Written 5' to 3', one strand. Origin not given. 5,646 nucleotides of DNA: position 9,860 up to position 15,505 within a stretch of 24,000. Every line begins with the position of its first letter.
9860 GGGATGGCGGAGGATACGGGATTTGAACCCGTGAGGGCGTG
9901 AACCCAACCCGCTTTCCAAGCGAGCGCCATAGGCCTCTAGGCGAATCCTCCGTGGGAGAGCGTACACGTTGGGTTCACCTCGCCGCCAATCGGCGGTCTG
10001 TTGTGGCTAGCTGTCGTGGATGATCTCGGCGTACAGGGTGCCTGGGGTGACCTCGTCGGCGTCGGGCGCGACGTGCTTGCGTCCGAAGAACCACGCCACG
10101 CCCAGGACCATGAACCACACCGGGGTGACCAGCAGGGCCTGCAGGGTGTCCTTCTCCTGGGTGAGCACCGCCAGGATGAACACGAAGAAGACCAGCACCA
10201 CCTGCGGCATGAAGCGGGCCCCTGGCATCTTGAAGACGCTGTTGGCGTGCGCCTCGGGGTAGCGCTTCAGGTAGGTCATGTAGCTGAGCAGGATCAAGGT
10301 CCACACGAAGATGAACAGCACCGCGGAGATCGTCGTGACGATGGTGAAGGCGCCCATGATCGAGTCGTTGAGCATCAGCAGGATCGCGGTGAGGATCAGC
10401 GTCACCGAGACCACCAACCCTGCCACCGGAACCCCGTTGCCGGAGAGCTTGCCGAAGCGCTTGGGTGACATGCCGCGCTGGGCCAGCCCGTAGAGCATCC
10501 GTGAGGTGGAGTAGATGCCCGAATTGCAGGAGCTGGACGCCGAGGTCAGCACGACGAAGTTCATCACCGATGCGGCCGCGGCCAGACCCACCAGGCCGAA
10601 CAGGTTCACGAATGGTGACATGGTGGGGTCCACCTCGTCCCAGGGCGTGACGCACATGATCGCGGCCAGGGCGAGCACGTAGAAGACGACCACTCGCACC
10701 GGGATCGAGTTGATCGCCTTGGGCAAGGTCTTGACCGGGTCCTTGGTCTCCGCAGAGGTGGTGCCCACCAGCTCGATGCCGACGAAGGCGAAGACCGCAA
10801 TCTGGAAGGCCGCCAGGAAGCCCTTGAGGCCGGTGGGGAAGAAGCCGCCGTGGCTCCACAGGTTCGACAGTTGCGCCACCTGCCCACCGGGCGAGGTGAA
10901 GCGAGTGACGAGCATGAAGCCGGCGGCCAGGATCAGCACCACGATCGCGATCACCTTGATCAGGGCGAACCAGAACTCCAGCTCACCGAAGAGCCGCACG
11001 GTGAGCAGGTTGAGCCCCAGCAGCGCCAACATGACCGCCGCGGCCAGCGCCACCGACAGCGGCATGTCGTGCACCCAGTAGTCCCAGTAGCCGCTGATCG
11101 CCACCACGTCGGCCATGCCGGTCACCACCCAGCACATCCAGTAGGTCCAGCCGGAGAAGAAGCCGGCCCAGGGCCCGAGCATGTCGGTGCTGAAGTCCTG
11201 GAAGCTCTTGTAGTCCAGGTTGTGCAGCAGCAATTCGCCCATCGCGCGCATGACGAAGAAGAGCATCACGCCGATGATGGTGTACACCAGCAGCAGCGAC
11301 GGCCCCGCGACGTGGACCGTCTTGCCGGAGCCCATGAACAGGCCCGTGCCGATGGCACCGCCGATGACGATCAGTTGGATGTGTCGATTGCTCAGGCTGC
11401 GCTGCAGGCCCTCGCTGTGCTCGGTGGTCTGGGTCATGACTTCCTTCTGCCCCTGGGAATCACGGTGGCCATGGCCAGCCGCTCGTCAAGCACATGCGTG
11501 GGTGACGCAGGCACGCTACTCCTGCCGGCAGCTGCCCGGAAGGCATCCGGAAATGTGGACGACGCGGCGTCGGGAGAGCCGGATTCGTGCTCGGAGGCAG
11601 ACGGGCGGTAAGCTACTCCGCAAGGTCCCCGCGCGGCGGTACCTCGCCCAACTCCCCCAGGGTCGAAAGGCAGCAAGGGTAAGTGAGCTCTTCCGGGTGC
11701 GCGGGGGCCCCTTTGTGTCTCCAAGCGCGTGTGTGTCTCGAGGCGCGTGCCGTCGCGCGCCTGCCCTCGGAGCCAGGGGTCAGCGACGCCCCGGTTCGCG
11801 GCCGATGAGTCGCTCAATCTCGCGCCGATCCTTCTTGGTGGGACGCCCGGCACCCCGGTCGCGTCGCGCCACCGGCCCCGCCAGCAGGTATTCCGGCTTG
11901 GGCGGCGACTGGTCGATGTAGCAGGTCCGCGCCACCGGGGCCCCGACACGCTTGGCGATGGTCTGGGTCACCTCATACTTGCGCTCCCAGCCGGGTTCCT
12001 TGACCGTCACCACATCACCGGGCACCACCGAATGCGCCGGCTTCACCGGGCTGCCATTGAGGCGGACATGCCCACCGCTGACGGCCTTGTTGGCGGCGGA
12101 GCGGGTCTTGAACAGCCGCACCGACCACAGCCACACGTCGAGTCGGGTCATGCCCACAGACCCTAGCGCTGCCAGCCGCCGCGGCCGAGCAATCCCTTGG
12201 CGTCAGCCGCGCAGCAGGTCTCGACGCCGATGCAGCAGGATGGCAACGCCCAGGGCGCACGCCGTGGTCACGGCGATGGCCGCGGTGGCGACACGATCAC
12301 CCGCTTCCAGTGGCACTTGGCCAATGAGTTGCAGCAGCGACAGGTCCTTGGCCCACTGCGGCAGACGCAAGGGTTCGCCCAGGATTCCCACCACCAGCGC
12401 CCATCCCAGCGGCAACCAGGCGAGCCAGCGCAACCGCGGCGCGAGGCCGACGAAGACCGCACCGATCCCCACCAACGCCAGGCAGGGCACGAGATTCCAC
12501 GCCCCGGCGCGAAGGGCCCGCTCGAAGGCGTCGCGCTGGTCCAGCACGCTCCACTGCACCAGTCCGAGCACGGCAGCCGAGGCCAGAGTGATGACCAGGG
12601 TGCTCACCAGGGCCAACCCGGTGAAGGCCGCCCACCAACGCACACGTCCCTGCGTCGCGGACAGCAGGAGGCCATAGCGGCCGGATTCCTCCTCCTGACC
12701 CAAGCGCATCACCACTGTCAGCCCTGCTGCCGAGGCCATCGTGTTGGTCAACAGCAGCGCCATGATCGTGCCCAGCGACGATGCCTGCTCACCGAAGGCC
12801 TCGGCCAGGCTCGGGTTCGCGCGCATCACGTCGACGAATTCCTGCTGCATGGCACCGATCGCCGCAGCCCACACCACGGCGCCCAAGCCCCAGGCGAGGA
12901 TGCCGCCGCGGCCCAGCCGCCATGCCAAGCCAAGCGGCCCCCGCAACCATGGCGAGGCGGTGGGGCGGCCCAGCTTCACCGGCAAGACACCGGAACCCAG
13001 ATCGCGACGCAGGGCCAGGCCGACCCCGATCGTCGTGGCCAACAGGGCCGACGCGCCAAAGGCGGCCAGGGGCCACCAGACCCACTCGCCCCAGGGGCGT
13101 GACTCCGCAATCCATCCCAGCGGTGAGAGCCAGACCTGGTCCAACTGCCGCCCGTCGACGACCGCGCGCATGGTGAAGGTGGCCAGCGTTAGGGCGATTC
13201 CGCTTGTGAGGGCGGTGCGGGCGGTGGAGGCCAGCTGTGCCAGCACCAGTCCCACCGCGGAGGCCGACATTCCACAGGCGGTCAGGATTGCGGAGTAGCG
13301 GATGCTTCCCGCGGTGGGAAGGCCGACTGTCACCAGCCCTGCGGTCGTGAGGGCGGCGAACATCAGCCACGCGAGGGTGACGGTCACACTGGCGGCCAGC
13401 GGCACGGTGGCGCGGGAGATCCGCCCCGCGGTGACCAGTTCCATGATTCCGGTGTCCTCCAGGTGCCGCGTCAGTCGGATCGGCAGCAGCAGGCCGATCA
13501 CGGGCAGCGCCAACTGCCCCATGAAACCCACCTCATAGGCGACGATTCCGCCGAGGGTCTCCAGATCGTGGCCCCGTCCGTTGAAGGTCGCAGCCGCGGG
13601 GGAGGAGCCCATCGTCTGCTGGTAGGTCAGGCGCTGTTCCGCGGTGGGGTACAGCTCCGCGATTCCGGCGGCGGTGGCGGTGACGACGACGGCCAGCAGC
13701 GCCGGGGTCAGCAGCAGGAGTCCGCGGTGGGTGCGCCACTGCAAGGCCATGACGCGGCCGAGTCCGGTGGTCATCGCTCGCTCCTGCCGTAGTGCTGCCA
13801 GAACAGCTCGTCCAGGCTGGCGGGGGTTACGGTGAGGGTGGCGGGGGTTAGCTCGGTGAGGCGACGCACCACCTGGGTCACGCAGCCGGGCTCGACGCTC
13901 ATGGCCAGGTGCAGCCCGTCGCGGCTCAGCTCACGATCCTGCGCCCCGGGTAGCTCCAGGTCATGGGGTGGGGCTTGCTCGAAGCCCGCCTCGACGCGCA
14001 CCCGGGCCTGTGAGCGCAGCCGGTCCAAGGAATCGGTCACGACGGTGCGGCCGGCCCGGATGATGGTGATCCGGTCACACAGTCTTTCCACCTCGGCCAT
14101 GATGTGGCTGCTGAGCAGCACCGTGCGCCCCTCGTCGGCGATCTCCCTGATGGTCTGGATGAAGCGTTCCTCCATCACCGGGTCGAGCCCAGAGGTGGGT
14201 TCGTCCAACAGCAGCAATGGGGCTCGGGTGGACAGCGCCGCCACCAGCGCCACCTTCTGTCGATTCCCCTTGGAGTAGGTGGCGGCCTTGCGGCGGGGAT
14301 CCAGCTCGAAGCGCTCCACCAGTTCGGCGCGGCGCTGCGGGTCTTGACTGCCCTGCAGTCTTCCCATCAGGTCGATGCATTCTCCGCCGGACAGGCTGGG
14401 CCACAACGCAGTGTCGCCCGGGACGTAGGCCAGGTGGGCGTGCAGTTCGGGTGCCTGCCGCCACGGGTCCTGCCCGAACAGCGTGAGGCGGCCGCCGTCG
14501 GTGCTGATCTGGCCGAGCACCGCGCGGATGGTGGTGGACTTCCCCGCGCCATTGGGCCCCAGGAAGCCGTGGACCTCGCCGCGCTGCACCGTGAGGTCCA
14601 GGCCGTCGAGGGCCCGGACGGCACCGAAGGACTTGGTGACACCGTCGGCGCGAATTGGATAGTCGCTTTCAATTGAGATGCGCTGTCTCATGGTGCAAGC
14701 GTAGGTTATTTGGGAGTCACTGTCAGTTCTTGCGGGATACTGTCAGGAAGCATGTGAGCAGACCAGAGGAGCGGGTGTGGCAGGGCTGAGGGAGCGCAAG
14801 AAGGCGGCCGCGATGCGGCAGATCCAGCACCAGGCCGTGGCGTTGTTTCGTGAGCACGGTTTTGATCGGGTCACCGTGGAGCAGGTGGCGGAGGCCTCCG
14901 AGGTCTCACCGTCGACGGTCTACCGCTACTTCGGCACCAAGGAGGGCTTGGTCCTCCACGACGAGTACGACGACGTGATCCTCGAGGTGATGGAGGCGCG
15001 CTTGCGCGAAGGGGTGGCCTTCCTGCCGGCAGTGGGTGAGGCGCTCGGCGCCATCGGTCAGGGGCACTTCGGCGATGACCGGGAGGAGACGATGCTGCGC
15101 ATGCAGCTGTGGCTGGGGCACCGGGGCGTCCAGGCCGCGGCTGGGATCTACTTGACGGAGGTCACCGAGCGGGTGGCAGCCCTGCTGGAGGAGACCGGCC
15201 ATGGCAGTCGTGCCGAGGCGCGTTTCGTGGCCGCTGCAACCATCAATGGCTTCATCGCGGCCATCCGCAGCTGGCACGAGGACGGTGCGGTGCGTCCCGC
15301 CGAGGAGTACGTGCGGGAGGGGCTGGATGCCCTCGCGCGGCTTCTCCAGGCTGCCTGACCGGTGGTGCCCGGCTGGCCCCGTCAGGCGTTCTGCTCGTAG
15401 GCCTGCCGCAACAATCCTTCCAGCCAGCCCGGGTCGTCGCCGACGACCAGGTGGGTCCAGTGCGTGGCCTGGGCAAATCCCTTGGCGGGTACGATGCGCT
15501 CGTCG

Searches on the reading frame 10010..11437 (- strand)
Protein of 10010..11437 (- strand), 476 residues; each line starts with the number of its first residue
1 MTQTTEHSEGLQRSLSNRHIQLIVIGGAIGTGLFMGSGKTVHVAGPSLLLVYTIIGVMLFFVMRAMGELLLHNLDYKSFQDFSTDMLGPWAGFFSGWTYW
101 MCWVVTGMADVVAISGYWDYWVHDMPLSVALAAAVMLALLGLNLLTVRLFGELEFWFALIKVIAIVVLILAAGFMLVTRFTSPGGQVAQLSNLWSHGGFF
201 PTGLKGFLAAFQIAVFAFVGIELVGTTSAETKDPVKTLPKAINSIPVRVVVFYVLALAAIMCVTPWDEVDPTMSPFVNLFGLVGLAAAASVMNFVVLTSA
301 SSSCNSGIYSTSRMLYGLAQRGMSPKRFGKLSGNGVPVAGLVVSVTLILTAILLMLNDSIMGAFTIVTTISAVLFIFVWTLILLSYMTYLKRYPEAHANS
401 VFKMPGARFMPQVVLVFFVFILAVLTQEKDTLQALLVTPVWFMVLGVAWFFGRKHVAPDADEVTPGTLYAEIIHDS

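Call 47: search_protein_families(library=pfam, proteins=[window:10010-11437:-], max_evalue=0.001)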
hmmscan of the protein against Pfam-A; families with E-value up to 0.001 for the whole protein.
window:10010-11437:- (476 aa): 2 families
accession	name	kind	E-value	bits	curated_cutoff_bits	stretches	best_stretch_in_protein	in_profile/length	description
PF00324.27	AA_permease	-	2.4e-111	373.2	24.6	1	19-455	1-463/470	Amino acid permease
PF13520.12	AA_permease_2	-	2.4e-37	129.3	27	1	22-440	8-422/427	Amino acid permease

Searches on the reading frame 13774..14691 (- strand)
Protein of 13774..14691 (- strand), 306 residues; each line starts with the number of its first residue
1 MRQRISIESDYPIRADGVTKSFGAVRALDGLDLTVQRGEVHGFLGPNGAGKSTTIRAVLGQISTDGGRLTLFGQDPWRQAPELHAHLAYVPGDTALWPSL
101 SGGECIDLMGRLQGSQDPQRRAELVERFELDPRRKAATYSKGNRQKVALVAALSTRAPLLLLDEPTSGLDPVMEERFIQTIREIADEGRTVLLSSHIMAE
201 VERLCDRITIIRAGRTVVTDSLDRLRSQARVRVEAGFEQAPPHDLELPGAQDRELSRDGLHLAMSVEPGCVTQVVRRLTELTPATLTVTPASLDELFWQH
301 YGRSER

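Call 47: search_protein_families(library=pfam, proteins=[window:13774-14691:-], max_evalue=0.001)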
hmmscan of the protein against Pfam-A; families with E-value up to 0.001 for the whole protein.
window:13774-14691:- (306 aa): 4 families
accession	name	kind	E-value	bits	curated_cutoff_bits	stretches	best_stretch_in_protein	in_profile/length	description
PF00005.33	ABC_tran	-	8.6e-27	94.8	25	1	28-167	1-137/137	ABC transporter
PF13304.12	AAA_21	-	5e-16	60.1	27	1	136-200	235-302/304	AAA domain, putative AbiEii toxin, Type IV TA system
PF02463.25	SMC_N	-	0.00045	20.1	40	0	148-189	148-191/220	RecF/RecN/SMC N terminal domain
PF13191.12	AAA_16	-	0.0007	20.6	32.6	0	45-186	31-125/167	AAA ATPase domain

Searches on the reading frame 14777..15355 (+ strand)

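Call 47: search_protein_families(library=pfam, proteins=[window:14777-15355:+], max_evalue=0.001)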
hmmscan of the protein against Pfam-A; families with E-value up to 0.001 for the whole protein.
window:14777-15355:+ (193 aa): 5 families
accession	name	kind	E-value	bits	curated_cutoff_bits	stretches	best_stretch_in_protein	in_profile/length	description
PF00440.29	TetR_N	-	1.9e-15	56.8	24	1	18-60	3-45/47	Bacterial regulatory proteins, tetR family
PF17754.6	TetR_C_14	-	2.2e-05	24.7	22.7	1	83-190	4-111/112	MftR C-terminal domain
PF02796.21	HTH_7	-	8.4e-05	23.1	23.8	1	33-52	23-42/45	Helix-turn-helix domain of resolvase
PF13384.12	HTH_23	-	0.00032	20.9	24.6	0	18-51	8-37/50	Homeodomain-like domain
PF13560.12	HTH_31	-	0.00033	21.4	27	0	5-53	7-36/64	Helix-turn-helix domain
